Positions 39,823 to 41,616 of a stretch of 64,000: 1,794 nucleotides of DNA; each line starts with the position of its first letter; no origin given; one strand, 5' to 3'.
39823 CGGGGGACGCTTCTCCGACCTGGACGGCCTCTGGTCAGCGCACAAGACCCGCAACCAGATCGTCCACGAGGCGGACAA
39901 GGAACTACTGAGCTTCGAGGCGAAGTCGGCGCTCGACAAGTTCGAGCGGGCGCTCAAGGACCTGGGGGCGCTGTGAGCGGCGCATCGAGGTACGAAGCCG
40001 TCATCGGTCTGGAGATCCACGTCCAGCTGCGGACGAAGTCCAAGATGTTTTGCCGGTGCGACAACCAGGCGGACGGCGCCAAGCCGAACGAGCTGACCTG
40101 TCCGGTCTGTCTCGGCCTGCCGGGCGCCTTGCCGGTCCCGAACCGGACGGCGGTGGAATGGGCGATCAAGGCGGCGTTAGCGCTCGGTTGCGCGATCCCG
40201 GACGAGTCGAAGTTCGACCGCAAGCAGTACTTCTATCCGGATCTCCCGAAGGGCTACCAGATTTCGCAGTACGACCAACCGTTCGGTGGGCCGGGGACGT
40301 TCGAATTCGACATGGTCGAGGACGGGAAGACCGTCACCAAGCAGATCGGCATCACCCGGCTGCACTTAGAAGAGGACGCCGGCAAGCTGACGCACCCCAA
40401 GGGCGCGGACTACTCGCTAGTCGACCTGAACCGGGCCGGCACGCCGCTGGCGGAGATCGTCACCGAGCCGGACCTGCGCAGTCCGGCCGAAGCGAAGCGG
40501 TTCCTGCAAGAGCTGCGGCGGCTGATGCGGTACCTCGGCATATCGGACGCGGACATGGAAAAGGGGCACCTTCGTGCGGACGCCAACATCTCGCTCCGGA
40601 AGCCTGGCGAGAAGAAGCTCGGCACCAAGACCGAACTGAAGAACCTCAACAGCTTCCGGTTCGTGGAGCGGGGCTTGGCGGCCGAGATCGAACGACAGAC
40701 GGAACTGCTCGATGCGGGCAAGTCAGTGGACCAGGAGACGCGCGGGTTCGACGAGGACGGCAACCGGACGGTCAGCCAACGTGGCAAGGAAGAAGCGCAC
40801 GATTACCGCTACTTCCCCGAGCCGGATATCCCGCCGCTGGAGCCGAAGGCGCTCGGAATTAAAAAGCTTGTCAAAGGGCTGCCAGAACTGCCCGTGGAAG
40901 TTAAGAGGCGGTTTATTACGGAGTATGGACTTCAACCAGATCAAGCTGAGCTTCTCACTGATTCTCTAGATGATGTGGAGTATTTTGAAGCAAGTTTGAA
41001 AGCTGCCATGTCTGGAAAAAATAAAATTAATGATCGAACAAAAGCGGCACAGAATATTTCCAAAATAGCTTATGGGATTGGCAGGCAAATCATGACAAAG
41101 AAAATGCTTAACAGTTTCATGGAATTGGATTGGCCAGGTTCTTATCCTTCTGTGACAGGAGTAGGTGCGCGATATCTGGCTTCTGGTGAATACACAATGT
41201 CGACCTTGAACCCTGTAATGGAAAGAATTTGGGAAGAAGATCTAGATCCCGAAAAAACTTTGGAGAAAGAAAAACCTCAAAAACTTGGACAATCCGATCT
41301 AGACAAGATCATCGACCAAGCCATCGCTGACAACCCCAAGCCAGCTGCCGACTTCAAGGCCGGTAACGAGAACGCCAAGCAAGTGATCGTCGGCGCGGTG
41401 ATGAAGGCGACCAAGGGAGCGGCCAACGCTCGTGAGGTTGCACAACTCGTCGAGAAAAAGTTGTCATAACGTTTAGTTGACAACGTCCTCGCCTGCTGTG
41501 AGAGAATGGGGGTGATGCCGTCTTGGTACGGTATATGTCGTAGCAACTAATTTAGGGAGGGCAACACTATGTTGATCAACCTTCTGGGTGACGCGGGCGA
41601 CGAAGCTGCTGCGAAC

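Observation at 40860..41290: Mosaic gatB: ~430-nt low-GC segment within the 3' part of an essential gene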

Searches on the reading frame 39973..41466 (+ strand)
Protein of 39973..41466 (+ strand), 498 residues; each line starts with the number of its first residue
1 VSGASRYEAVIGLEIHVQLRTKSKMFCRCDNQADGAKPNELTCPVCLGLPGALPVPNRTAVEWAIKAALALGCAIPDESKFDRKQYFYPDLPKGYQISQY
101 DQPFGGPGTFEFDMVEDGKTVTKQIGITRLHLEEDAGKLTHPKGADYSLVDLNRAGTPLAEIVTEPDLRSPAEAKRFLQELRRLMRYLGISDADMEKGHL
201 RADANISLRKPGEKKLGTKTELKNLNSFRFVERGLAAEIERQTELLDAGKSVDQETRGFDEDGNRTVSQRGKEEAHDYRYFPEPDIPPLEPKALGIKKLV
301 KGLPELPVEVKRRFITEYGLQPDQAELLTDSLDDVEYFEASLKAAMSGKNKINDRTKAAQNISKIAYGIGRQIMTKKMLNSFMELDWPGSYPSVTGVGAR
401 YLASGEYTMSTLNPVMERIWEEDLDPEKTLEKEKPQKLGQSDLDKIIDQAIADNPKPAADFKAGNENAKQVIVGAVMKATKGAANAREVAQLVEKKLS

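Call 8: search_protein_families(library=pfam, proteins=[window:39973-41466:+])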
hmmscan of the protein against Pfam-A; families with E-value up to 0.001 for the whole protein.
window:39973-41466:+ (498 aa): 2 families
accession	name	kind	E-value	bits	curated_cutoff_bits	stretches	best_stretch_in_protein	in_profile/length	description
PF02934.20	GatB_N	-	1.9e-115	385.3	23.4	1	10-290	2-270/277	GatB/GatE catalytic domain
PF02637.23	GatB_Yqey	-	3.2e-18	66.5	27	1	401-497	51-148/148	GatB domain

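Call 10: find_homologous_proteins(query=window:39973-41466:+)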
Query window:39973-41466:+ (498 aa): 8000 proteins with E <= 0.001 among 8000 candidates; the best 120 are listed.
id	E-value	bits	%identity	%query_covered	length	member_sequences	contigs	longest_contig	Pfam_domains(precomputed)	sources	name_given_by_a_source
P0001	0.0e+0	1123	100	100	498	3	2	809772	PF02637.24,PF02934.21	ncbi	ncbi:MAG TPA: Asp-tRNA(Asn)/Glu-tRNA(Gln) amidotransferase subunit GatB [Patescibacteria group bacte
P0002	5.9e-219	746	71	99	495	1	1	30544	PF02637.24,PF02934.21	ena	-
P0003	3.7e-216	737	70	99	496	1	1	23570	PF02637.24,PF02934.21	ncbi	ncbi:MAG: Asp-tRNA(Asn)/Glu-tRNA(Gln) amidotransferase subunit GatB [Patescibacteria group bacterium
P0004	4.3e-211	720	67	99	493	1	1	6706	PF02637.24,PF02934.21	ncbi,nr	ncbi:MAG: Asp-tRNA(Asn)/Glu-tRNA(Gln) amidotransferase subunit GatB [bacterium]|nr:Asp-tRNA(Asn)/Glu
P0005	9.6e-208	709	68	100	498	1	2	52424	PF02637.24,PF02934.21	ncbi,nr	ncbi:MAG: Asp-tRNA(Asn)/Glu-tRNA(Gln) amidotransferase subunit GatB [bacterium]|nr:Asp-tRNA(Asn)/Glu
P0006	1.1e-207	709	66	100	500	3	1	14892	PF02637.24,PF02934.21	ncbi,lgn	-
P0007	1.0e-191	656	63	99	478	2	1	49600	PF02637.24,PF02934.21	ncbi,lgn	-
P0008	2.0e-184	632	60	99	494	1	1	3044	PF02637.24,PF02934.21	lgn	-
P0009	1.6e-183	629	60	99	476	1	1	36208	PF02637.24,PF02934.21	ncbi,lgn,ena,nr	ncbi:Asp-tRNA(Asn)/Glu-tRNA(Gln) amidotransferase subunit GatB [Patescibacteria group bacterium]|nr:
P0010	6.1e-182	624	60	100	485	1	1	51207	PF02637.24,PF02934.21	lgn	-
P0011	6.2e-182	624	60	100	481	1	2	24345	PF02637.24,PF02934.21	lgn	-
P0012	1.4e-180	619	61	100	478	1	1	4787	PF02637.24,PF02934.21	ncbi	-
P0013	7.3e-180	617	58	100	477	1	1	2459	PF02637.24,PF02934.21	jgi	jgi:aspartyl-tRNA(Asn)/glutamyl-tRNA(Gln) amidotransferase subunit B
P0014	1.7e-179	616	61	99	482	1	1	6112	PF02637.24,PF02934.21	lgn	-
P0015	2.6e-179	615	59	100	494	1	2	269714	PF02637.24,PF02934.21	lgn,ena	-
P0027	2.5e-162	559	56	99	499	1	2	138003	PF02637.24,PF02934.21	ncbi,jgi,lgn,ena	-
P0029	1.6e-155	537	54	99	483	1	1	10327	PF02637.24,PF02934.21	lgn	-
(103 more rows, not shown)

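Call 16: find_encoding_contigs(protein=P0001, flank=3000, max_places=6)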
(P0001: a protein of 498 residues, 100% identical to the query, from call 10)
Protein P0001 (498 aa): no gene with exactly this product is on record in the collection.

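Call 17: find_encoding_contigs(protein=P0002, flank=3000, max_places=3)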
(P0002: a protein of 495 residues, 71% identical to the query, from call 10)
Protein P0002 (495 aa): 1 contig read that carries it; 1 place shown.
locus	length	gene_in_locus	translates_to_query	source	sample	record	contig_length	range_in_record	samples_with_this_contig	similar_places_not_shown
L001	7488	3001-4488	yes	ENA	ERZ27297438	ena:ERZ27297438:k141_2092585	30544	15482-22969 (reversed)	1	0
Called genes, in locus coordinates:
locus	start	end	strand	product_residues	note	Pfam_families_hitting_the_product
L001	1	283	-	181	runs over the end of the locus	-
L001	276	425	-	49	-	-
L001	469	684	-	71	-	-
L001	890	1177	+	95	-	PF02686:GatC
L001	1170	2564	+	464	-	PF01425:Amidase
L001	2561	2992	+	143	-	-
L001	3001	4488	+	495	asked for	PF02934:GatB_N, PF02637:GatB_Yqey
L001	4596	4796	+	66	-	-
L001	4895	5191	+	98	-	-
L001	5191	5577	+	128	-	PF02325:CCB3_YggT (weak)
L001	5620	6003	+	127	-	-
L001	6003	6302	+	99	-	PF18910:DUF5665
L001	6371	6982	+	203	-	-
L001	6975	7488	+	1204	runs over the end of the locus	PF02811:PHP, PF07733:DNA_pol3_alpha, PF17657:DNA_pol3_finger, PF14579:HHH_6, PF01336:tRNA_anti-codon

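Call 18: find_encoding_contigs(protein=P0005, flank=3000, max_places=3)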
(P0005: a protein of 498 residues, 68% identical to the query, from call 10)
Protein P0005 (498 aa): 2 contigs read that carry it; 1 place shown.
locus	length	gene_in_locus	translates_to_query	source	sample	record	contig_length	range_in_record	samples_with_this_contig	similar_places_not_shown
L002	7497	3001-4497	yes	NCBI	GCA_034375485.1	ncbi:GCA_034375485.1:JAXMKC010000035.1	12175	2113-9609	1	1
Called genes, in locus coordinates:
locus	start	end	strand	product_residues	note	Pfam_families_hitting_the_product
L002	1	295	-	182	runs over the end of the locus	-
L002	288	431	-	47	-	-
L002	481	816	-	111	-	-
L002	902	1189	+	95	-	PF02686:GatC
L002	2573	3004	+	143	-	-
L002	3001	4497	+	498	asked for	PF02934:GatB_N, PF02637:GatB_Yqey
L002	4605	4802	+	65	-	-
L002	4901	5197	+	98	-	-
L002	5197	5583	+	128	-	PF02325:CCB3_YggT (faint)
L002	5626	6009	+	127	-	-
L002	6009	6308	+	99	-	PF18910:DUF5665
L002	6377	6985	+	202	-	-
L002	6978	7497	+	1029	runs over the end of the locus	PF02811:PHP, PF07733:DNA_pol3_alpha, PF17657:DNA_pol3_finger, PF14579:HHH_6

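Call 19: find_encoding_contigs(protein=P0003, flank=3000, max_places=3)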
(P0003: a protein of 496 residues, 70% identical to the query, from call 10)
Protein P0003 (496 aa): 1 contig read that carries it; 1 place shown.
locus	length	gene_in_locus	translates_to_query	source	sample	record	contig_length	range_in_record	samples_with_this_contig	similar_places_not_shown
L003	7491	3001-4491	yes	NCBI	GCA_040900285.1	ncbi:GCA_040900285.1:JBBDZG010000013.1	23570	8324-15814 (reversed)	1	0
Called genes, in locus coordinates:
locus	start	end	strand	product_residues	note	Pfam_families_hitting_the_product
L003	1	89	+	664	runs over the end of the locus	PF22745:Nlig-Ia, PF01653:DNA_ligase_aden, PF03120:OB_DNA_ligase, PF03119:DNA_ligase_ZBD, PF14520:HHH_5 (faint), PF12826:HHH_2, PF00533:BRCT, PF12738:PTCB-BRCT (weak)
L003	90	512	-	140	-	-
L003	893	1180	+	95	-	PF02686:GatC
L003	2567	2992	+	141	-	-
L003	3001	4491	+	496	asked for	PF02934:GatB_N, PF02637:GatB_Yqey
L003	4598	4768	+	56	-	-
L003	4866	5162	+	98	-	-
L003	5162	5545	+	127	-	PF02325:CCB3_YggT (weak)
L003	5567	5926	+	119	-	-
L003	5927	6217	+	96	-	PF18910:DUF5665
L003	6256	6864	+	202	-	-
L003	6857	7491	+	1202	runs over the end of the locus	PF02811:PHP, PF07733:DNA_pol3_alpha, PF17657:DNA_pol3_finger, PF14579:HHH_6, PF01336:tRNA_anti-codon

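Call 28: list_cluster_members(proteins=[P0001, P0005, P0002])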
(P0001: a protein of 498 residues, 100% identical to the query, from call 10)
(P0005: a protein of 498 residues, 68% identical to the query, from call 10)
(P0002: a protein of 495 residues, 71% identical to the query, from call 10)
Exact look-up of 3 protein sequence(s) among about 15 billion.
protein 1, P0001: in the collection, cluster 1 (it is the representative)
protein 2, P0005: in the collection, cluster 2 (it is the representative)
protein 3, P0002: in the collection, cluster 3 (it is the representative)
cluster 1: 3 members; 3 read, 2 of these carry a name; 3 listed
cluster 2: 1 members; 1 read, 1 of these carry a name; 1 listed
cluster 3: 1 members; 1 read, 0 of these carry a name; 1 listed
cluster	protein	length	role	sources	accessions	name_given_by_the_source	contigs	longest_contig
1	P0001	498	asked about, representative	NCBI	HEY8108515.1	MAG TPA: Asp-tRNA(Asn)/Glu-tRNA(Gln) amidotransferase subunit GatB [Patescibacteria group ...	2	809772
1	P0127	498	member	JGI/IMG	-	aspartyl-tRNA(Asn)/glutamyl-tRNA(Gln) amidotransferase subunit B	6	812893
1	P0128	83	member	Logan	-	-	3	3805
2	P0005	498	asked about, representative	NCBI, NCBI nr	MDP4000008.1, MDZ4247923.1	MAG: Asp-tRNA(Asn)/Glu-tRNA(Gln) amidotransferase subunit GatB [bacterium] | Asp-tRNA(Asn)/Glu-tRNA(Gln) amidotransferase subunit GatB [bacterium]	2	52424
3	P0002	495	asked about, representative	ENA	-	-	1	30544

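Call 29: find_encoding_contigs(protein=P0015, flank=3000, max_places=2)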
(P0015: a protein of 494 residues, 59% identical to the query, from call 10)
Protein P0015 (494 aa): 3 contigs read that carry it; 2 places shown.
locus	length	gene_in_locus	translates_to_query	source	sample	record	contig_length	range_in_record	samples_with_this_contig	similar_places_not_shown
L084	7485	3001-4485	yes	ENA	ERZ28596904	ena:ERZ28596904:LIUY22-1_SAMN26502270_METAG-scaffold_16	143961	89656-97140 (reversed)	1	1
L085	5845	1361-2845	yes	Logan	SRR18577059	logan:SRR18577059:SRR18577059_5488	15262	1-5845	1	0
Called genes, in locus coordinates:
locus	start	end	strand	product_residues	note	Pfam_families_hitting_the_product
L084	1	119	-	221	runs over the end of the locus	-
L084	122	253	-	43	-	-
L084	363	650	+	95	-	PF02686:GatC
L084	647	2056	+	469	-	PF01425:Amidase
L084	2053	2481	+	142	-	-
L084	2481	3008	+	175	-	PF00293:NUDIX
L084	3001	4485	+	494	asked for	PF02934:GatB_N, PF02637:GatB_Yqey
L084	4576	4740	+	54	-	-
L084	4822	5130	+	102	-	-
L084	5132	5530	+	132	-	PF02325:CCB3_YggT (faint)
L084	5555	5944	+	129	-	-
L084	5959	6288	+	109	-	PF18910:DUF5665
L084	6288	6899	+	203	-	-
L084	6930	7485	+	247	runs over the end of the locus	-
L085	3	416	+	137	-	?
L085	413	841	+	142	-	-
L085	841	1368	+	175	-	PF00293:NUDIX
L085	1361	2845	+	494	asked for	PF02934:GatB_N, PF02637:GatB_Yqey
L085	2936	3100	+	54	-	-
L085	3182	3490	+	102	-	-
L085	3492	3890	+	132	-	PF02325:CCB3_YggT (faint)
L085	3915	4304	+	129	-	-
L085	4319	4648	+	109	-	PF18910:DUF5665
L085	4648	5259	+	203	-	-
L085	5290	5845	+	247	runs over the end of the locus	-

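Call 30: find_encoding_contigs(protein=P0007, flank=3000, max_places=2)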
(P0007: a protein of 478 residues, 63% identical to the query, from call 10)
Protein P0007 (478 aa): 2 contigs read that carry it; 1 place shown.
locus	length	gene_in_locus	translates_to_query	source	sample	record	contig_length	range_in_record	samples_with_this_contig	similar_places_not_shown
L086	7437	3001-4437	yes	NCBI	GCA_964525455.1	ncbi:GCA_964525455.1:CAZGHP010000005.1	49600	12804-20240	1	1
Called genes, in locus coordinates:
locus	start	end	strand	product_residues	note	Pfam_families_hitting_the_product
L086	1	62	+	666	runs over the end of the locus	PF22745:Nlig-Ia, PF01653:DNA_ligase_aden, PF03120:OB_DNA_ligase, PF03119:DNA_ligase_ZBD, PF12826:HHH_2, PF14520:HHH_5 (weak), PF00633:HHH (weak), PF00533:BRCT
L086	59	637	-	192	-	-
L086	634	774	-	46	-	-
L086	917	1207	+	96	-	PF02686:GatC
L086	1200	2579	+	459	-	PF01425:Amidase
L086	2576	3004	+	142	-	-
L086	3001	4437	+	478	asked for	PF02934:GatB_N, PF02637:GatB_Yqey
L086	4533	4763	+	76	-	-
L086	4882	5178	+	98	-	-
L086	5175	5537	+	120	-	PF02325:CCB3_YggT (weak)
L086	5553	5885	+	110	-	-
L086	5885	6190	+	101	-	PF18910:DUF5665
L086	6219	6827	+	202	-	-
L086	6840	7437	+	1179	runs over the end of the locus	PF02811:PHP, PF07733:DNA_pol3_alpha, PF17657:DNA_pol3_finger, PF14579:HHH_6, PF01336:tRNA_anti-codon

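Call 31: find_encoding_contigs(protein=P0008, flank=3000, max_places=2)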
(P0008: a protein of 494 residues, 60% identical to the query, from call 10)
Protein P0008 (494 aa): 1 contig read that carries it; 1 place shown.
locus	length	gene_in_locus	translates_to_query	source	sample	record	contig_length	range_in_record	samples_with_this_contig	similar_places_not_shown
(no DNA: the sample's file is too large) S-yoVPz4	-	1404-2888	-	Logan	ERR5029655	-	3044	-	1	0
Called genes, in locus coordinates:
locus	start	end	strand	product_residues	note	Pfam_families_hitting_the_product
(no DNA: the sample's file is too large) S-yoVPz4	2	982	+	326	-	?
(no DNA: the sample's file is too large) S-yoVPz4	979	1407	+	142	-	-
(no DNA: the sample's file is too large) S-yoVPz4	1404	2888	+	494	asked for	PF02934:GatB_N, PF02637:GatB_Yqey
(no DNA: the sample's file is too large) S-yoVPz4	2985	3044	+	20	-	?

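Call 33: find_encoding_contigs(protein=P0127, flank=3000, max_places=6)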
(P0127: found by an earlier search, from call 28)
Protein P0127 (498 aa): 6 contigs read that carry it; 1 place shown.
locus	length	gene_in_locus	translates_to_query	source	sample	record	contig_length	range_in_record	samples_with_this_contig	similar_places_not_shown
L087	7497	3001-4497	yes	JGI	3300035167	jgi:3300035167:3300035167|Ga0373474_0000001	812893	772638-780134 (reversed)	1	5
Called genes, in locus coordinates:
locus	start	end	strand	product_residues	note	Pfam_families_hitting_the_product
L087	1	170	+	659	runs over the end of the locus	PF22745:Nlig-Ia, PF01653:DNA_ligase_aden, PF03120:OB_DNA_ligase, PF03119:DNA_ligase_ZBD, PF14520:HHH_5 (faint), PF12826:HHH_2, PF00533:BRCT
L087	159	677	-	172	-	-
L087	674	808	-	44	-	-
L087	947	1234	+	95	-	PF02686:GatC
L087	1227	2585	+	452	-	PF01425:Amidase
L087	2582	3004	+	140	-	-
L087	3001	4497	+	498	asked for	PF02934:GatB_N, PF02637:GatB_Yqey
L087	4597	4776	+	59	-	-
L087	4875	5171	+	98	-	-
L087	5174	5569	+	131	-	PF02325:CCB3_YggT (weak)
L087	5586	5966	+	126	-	-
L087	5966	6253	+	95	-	PF18910:DUF5665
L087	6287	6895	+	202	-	-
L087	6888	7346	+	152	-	PF00293:NUDIX, PF14815:NUDIX_4 (weak)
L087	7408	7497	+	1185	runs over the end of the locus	PF02811:PHP, PF07733:DNA_pol3_alpha, PF17657:DNA_pol3_finger, PF14579:HHH_6, PF01336:tRNA_anti-codon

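Call 46: search_solved_structures(query=P0001, show_alignments=2, max_evalue=1e-20)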
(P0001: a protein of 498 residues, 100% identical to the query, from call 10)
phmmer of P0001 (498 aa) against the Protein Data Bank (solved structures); distinct sequences matched with E-value up to 1e-20: 6.
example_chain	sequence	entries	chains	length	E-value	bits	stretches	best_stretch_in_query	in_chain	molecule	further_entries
3h0l_B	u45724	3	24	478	2.1e-119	402.7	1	6-349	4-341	Aspartyl/glutamyl-tRNA(Asn/Gln) amidotransferase subunit B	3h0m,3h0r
3al0_B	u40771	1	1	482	4.9e-118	398.2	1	6-497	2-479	Aspartyl/glutamyl-tRNA(Asn/Gln) amidotransferase subunit B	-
2df4_B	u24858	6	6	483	4.1e-112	378.6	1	6-344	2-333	Aspartyl/glutamyl-tRNA(Asn/Gln) amidotransferase subunit B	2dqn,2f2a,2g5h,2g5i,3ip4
3kfu_F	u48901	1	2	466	1e-104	354.3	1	7-340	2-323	Aspartyl/glutamyl-tRNA(Asn/Gln) amidotransferase subunit B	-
4wj3_B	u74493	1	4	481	3.6e-96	326.1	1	6-340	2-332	Aspartyl/glutamyl-tRNA(Asn/Gln) amidotransferase subunit B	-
4n0h_B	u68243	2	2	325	3.6e-56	194.2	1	7-309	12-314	Glutamyl-tRNA(Gln) amidotransferase subunit B, mitochondrial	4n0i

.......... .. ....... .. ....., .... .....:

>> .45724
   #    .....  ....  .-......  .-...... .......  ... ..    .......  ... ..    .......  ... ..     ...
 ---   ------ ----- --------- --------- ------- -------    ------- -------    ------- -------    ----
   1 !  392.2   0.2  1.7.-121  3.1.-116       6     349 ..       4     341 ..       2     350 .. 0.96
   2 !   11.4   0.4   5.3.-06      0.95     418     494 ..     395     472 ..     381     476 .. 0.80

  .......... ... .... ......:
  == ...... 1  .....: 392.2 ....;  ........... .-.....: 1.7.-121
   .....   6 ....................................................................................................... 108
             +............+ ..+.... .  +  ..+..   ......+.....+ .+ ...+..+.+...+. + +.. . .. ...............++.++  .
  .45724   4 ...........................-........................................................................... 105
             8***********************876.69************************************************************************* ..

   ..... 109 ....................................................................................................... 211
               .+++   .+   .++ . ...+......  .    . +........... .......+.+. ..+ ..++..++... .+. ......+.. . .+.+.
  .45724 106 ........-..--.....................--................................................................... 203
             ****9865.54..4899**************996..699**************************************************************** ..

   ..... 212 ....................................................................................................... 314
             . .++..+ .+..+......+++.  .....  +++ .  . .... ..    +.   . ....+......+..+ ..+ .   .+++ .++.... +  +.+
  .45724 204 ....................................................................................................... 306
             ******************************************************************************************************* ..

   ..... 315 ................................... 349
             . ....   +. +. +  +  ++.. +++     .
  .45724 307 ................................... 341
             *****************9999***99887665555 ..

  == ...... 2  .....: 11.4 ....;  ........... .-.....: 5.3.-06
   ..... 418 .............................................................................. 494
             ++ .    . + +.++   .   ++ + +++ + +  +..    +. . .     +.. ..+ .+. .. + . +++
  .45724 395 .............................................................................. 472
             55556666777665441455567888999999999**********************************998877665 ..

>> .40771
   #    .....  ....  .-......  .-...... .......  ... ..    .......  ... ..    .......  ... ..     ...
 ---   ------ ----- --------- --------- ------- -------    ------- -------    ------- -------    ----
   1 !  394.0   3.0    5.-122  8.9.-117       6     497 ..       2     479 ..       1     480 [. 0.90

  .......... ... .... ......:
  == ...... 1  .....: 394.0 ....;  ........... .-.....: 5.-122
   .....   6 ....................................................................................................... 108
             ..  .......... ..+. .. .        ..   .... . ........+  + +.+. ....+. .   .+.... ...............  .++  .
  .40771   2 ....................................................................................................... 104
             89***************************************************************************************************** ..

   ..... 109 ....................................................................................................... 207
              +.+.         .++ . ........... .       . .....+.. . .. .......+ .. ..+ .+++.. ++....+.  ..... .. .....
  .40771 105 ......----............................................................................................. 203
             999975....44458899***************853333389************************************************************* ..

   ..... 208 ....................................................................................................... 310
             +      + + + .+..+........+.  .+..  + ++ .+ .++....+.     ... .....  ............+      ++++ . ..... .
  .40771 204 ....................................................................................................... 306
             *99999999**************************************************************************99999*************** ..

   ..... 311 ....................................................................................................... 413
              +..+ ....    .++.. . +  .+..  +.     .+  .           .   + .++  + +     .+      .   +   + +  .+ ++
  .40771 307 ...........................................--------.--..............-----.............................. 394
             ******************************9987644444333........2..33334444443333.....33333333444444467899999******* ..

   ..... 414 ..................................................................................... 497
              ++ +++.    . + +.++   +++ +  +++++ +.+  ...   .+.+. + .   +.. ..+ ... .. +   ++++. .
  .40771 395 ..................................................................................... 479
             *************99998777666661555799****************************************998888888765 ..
